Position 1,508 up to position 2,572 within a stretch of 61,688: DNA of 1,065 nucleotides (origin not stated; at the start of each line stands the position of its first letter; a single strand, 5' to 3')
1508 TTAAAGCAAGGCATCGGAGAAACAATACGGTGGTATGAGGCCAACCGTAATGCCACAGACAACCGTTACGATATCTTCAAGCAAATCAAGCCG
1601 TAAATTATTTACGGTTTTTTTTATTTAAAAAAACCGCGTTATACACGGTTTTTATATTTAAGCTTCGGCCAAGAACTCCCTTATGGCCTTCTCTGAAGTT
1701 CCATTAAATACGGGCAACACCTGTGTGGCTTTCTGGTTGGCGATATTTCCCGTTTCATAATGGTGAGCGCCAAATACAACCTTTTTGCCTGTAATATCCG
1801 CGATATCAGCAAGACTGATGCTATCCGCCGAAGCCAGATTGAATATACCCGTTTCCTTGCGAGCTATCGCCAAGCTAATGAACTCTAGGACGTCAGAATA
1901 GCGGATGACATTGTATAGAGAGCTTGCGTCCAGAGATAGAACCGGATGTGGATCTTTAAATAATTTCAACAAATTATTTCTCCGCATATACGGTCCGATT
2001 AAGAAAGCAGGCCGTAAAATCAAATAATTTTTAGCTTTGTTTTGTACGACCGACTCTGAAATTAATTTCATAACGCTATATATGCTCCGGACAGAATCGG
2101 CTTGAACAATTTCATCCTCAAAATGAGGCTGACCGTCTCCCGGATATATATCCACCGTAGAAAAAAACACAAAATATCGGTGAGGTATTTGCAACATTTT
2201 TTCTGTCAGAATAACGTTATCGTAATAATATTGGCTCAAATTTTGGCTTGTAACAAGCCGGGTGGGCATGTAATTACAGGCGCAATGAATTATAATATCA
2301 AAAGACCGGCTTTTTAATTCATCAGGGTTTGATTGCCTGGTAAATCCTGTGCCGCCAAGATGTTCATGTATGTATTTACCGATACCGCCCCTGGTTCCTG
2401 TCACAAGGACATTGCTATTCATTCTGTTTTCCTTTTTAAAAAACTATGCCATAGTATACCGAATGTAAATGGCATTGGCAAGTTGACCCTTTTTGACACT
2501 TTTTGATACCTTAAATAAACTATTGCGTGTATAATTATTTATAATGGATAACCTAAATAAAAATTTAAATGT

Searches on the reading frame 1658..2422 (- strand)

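Call 12: search_protein_families(library=pfam, proteins=[window:1658-2422:-], max_evalue=0.0001)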
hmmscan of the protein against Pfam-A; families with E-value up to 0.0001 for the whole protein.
window:1658-2422:- (254 aa): 1 family
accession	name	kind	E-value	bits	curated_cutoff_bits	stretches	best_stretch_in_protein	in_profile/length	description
PF01370.27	Epimerase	-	1.3e-12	48.1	20.9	1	6-196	2-239/240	NAD dependent epimerase/dehydratase family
